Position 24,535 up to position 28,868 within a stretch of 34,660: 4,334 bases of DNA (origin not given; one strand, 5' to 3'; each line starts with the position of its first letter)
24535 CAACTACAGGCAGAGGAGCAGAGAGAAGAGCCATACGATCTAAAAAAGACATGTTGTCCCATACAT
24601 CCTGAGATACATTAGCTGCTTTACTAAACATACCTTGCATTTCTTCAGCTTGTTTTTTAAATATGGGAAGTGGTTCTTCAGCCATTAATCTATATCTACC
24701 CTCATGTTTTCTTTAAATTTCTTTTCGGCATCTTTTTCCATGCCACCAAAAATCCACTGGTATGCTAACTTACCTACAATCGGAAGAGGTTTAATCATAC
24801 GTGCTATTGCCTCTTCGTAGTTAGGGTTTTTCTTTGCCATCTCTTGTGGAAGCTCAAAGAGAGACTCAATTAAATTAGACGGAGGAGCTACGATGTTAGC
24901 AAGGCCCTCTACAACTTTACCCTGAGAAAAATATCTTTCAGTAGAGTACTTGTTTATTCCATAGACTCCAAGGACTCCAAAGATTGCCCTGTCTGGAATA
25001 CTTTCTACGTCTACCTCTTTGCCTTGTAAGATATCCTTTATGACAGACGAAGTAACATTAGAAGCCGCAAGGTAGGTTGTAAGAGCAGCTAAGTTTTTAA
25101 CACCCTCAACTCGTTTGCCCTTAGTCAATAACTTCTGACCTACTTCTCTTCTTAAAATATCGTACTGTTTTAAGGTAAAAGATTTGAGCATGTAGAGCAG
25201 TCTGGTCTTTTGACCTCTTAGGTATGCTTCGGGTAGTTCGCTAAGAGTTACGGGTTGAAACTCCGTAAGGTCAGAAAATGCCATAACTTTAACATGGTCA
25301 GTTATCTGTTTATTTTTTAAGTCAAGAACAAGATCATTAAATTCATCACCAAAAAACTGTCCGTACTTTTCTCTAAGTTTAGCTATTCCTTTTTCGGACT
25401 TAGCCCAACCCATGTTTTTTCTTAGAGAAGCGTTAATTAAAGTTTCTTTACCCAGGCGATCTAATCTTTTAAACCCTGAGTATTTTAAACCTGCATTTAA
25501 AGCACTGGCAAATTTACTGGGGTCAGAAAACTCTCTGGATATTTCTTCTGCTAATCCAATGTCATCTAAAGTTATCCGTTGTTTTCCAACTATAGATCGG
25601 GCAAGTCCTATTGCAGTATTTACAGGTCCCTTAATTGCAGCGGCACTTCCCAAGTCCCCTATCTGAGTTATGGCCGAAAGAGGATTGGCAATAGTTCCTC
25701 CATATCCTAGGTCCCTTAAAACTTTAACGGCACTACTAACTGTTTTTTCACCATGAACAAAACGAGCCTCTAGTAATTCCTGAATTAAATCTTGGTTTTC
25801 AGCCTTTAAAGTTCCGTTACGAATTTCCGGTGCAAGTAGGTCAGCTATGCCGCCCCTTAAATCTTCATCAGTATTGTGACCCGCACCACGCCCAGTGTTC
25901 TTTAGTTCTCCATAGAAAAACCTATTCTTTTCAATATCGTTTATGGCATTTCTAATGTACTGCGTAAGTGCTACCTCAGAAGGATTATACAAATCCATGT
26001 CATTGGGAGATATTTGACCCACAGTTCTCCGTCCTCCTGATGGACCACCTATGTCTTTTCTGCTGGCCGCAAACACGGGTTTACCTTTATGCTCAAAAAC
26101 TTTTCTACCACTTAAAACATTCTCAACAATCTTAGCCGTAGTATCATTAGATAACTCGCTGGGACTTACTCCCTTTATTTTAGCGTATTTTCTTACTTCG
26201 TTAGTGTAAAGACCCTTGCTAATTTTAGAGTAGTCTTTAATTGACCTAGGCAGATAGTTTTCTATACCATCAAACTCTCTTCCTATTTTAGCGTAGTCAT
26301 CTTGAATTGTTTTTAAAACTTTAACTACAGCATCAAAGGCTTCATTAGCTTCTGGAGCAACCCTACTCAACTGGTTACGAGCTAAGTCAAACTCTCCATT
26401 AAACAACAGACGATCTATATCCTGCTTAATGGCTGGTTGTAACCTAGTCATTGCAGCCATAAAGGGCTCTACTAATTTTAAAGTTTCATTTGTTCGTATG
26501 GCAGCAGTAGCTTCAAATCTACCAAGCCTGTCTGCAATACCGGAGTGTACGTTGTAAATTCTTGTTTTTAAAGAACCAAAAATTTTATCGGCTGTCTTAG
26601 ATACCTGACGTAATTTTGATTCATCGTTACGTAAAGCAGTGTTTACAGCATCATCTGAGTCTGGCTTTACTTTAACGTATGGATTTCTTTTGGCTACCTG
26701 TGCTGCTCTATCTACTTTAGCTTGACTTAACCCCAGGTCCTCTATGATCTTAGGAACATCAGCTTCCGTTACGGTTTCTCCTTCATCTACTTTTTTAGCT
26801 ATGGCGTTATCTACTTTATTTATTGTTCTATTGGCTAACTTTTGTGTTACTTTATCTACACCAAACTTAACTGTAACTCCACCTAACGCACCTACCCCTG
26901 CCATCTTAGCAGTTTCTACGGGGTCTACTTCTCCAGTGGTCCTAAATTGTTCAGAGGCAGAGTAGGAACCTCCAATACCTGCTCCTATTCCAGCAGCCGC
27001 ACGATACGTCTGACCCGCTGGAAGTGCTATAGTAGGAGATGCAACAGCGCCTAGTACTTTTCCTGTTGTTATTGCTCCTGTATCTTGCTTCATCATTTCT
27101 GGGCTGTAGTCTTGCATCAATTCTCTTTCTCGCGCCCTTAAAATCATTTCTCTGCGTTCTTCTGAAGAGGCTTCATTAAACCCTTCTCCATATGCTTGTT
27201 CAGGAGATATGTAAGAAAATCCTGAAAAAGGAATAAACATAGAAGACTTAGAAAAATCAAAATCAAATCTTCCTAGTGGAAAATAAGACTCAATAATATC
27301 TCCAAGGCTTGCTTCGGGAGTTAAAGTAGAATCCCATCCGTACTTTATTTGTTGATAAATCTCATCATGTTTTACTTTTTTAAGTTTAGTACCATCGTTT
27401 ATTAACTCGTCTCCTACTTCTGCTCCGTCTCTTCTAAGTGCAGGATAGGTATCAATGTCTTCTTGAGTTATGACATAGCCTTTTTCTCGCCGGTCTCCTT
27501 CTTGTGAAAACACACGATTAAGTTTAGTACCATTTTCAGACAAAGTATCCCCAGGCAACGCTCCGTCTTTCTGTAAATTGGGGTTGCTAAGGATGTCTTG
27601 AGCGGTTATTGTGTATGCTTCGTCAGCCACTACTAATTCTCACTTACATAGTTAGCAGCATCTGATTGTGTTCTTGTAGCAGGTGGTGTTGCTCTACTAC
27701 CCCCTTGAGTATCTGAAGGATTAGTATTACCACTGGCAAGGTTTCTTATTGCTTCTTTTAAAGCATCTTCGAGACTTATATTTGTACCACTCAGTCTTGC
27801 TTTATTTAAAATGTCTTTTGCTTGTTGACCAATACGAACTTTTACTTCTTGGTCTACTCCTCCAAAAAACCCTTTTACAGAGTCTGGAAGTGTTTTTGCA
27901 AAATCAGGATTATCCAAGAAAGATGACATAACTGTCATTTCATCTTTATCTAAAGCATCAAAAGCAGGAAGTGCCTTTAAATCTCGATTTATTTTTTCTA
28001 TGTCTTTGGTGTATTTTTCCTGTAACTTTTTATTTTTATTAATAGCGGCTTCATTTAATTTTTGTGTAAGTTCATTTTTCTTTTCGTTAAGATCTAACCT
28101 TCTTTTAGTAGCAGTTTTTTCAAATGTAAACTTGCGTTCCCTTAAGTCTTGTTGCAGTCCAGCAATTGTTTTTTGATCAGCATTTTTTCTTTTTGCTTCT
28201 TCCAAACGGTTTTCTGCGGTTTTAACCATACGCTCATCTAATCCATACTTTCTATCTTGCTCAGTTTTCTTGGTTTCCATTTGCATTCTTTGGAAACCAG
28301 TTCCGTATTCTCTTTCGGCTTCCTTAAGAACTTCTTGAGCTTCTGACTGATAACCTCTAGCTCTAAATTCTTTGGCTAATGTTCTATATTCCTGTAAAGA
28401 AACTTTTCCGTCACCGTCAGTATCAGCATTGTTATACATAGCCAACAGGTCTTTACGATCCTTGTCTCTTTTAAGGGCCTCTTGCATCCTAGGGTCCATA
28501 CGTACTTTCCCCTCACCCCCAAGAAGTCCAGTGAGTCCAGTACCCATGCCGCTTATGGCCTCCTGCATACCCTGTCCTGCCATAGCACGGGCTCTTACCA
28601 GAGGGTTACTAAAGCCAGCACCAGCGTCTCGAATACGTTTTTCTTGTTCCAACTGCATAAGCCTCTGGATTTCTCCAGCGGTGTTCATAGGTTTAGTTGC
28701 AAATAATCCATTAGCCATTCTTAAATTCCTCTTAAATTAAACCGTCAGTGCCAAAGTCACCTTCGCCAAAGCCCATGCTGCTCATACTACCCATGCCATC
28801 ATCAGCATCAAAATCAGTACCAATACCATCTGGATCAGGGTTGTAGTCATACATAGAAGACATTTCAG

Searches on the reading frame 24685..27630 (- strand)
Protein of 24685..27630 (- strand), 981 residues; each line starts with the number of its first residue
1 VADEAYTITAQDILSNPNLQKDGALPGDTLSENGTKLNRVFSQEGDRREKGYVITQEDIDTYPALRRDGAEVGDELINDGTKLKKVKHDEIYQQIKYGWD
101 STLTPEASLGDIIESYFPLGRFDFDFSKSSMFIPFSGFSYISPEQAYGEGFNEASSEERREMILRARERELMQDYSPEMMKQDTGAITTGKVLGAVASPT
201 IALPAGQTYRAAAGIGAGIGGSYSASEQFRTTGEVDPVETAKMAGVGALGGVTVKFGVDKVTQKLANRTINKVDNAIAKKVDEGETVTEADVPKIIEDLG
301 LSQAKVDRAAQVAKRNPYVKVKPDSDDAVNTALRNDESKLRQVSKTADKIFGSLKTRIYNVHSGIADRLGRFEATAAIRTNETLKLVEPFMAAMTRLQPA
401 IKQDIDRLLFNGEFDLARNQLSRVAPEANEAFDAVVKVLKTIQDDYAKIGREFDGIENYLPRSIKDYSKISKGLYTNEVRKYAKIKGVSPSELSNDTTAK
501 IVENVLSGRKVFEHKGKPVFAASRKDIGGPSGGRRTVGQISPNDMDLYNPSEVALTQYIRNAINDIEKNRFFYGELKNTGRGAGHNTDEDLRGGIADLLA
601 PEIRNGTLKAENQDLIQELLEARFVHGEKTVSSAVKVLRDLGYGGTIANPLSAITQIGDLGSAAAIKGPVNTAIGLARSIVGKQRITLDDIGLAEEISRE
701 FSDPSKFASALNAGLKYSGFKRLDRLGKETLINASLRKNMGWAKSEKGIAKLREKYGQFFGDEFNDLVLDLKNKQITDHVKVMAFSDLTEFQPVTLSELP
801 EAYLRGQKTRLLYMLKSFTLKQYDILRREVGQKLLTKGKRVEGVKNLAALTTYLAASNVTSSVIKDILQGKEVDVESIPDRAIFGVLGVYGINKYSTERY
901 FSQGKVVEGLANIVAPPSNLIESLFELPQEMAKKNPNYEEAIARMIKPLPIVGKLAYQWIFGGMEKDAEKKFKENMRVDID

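Call 18: search_protein_families(library=pfam, proteins=[window:24685-27630:-], max_evalue=0.01)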
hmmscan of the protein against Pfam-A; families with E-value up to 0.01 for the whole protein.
window:24685-27630:- (981 aa): 0 families

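Call 20: search_protein_families(library=phrogs, proteins=[window:24685-27630:-], max_evalue=0.001)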
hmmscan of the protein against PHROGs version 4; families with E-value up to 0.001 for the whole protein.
window:24685-27630:- (981 aa): 0 families

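Call 21: search_solved_structures(query=window:24685-27630:-, max_evalue=1)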
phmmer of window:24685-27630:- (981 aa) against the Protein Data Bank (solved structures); distinct sequences matched with E-value up to 1: 1.
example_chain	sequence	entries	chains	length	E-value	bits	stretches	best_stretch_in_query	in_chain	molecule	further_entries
1uax_A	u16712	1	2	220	0.46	11.5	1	702-760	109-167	Ribonuclease HII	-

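Call 29: find_homologous_proteins(query=window:24685-27630:-, max_evalue=0.001)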
Query window:24685-27630:- (981 aa): 12 proteins with E <= 0.001 among 8000 candidates.
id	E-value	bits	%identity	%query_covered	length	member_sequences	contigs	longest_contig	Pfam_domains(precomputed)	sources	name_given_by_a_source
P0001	0.0e+0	2161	100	100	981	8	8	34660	-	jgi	-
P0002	0.0e+0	2089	96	100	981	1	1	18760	-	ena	-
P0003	0.0e+0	2086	96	100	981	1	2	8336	-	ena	-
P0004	0.0e+0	1996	91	100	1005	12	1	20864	-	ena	-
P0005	0.0e+0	1994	91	100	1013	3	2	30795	-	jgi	-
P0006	0.0e+0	1491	100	69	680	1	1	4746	-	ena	-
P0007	0.0e+0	1237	96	59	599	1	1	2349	-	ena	-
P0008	1.5e-268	912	46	98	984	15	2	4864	-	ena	-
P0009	5.0e-169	582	36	99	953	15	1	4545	-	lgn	-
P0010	7.0e-165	569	35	99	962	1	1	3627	-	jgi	jgi:hypothetical protein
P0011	5.2e-139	483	33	98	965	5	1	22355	-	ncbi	-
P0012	1.4e-125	438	33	99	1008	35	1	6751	-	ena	-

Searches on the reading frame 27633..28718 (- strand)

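Call 18: search_protein_families(library=pfam, proteins=[window:27633-28718:-], max_evalue=0.01)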
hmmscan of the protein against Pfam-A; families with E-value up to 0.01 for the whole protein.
window:27633-28718:- (361 aa): 4 families
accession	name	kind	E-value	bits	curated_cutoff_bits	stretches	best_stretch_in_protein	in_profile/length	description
PF13499.12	EF-hand_7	-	6.4e-05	23.7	30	1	84-115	35-66/67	EF-hand domain pair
PF00036.39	EF-hand_1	-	0.00012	21.8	25.4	1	91-117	2-28/29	EF hand domain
PF13202.12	EF-hand_5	-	0.00018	21.3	25.9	1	98-114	8-24/25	EF hand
PF13405.12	EF-hand_6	-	0.005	16.9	25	0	92-116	3-27/30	EF-hand domain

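Call 20: search_protein_families(library=phrogs, proteins=[window:27633-28718:-], max_evalue=0.001)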
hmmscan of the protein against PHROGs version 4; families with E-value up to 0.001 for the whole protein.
window:27633-28718:- (361 aa): 0 families
